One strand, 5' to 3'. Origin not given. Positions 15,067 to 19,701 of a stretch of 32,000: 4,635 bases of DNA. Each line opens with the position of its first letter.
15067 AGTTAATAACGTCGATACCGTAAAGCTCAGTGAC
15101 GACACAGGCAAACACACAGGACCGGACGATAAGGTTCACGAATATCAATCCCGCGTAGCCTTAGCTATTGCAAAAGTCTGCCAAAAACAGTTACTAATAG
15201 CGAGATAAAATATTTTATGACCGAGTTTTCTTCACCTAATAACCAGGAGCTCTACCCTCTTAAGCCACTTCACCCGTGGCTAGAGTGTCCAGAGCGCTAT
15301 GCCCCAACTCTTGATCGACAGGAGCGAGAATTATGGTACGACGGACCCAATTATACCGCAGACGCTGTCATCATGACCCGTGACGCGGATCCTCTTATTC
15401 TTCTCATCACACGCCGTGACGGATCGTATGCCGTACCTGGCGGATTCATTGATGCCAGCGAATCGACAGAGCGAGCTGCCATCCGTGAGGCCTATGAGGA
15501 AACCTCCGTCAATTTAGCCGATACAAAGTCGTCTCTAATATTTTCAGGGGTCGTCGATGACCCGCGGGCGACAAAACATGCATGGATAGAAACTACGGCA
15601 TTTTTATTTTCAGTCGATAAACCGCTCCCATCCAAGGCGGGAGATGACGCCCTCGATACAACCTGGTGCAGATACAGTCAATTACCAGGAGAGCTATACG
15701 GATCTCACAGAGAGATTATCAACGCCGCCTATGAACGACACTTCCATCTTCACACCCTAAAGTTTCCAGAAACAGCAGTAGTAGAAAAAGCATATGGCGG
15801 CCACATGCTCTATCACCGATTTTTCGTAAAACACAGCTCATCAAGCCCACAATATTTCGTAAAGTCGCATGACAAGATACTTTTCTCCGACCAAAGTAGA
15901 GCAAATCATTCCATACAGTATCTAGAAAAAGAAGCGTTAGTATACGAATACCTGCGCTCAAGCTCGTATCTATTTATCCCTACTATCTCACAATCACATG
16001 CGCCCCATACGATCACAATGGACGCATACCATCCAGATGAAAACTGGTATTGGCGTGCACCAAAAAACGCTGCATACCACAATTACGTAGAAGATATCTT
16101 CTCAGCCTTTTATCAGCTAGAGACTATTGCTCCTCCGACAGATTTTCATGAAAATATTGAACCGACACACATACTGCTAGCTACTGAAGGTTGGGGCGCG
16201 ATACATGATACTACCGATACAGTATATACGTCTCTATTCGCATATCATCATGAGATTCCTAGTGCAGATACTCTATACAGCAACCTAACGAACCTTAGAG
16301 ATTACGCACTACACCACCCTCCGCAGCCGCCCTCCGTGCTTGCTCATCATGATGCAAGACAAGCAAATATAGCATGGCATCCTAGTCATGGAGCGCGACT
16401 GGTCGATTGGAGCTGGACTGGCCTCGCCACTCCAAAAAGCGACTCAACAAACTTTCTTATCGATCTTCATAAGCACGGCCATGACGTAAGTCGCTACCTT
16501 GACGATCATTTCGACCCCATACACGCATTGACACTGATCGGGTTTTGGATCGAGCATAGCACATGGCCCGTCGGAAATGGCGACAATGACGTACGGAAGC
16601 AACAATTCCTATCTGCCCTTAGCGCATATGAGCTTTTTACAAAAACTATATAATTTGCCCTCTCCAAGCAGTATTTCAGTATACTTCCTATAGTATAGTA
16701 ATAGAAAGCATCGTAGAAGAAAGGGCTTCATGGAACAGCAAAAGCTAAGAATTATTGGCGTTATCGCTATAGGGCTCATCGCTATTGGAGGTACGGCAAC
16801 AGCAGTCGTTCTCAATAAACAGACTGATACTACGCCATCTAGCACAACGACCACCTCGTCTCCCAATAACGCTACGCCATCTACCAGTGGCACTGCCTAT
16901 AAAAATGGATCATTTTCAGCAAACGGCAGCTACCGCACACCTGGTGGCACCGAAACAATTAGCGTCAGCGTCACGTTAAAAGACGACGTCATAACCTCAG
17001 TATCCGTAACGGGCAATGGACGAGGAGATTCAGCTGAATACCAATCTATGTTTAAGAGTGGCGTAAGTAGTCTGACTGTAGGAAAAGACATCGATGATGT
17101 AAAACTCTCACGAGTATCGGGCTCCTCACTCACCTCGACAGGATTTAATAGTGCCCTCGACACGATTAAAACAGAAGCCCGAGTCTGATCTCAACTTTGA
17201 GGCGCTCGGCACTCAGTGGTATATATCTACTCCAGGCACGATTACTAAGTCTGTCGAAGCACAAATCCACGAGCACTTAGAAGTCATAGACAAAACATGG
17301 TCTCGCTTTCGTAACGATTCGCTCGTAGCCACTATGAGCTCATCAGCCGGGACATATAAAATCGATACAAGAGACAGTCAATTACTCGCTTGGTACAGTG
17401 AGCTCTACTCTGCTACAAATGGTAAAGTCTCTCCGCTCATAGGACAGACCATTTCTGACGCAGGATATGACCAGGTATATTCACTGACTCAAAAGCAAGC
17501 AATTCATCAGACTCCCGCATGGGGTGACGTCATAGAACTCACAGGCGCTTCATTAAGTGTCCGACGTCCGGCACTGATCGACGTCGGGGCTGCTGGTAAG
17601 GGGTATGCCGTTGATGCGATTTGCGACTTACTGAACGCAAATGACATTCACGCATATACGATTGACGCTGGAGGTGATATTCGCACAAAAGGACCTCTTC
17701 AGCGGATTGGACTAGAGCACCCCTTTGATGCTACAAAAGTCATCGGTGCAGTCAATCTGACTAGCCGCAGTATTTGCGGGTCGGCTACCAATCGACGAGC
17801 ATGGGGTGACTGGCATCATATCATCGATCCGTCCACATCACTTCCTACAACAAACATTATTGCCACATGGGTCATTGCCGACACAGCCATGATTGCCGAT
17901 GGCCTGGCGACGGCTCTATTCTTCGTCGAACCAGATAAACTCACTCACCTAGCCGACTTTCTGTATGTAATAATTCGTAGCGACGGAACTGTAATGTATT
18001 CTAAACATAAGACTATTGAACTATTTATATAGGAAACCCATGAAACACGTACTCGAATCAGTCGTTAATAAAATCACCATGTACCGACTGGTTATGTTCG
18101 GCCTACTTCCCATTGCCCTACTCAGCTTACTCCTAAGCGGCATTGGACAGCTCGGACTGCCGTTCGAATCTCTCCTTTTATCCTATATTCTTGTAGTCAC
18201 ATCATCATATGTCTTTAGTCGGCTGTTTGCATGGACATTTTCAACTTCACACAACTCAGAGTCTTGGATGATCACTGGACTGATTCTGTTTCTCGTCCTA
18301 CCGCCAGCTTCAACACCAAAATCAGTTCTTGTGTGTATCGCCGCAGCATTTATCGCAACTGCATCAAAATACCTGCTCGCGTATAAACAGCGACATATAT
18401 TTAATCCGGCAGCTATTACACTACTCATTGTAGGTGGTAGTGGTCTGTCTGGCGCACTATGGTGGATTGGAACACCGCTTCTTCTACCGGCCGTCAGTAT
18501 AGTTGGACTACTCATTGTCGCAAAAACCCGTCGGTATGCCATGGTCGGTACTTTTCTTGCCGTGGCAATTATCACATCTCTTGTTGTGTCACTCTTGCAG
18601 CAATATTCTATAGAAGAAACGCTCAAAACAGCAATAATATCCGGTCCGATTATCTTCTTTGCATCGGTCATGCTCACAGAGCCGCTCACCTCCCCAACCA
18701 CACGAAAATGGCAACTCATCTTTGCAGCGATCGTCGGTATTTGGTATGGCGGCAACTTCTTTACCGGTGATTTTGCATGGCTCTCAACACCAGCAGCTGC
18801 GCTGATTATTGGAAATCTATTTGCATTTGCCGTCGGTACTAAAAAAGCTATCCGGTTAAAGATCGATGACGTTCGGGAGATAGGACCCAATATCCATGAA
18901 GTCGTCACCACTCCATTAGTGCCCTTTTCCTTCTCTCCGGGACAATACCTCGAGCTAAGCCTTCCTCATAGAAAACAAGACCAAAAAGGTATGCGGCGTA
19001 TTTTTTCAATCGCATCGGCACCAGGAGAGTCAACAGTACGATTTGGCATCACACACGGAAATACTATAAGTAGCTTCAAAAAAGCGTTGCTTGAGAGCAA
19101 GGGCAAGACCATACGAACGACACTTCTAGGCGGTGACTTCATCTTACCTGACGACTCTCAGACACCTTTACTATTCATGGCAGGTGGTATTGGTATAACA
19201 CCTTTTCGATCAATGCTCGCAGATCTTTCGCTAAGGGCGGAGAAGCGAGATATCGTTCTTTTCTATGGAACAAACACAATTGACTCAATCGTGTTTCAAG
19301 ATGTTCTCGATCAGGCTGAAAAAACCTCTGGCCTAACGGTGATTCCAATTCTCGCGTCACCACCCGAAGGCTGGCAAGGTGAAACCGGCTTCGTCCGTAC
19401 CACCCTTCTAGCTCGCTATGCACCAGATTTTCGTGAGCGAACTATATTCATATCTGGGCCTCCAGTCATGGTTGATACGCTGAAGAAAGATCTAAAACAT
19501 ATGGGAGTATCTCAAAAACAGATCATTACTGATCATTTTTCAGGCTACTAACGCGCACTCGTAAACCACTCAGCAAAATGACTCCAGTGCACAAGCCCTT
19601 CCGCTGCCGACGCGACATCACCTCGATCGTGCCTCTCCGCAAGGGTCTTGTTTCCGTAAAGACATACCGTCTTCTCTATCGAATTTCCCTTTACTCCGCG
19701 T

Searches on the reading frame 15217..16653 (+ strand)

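Call 45: search_protein_families(library=pfam, proteins=[window:15217-16653:+], max_evalue=0.01)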
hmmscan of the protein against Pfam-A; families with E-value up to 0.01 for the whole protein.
window:15217-16653:+ (478 aa): 2 families
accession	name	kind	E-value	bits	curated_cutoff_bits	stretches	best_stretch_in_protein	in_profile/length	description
PF00293.34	NUDIX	-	8.2e-13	49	21.1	1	49-168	6-131/134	NUDIX domain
PF22327.2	Nudt16-like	-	0.0035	17.7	27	1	60-102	24-67/161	U8 snoRNA-decapping enzyme-like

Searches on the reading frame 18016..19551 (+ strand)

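Call 45: search_protein_families(library=pfam, proteins=[window:18016-19551:+], max_evalue=0.01)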
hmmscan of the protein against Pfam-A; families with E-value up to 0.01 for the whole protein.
window:18016-19551:+ (511 aa): 3 families
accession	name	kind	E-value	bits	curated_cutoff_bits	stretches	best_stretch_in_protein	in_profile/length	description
PF00175.26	NAD_binding_1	-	8.3e-16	59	22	1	387-490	1-108/109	Oxidoreductase NAD-binding domain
PF03116.20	NQR2_RnfD_RnfE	-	5.2e-11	42.9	27.7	2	165-243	184-258/296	NQR2, RnfD, RnfE family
PF08030.17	NAD_binding_6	-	0.0095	16.4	22.2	0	385-411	4-35/156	Ferric reductase NAD binding domain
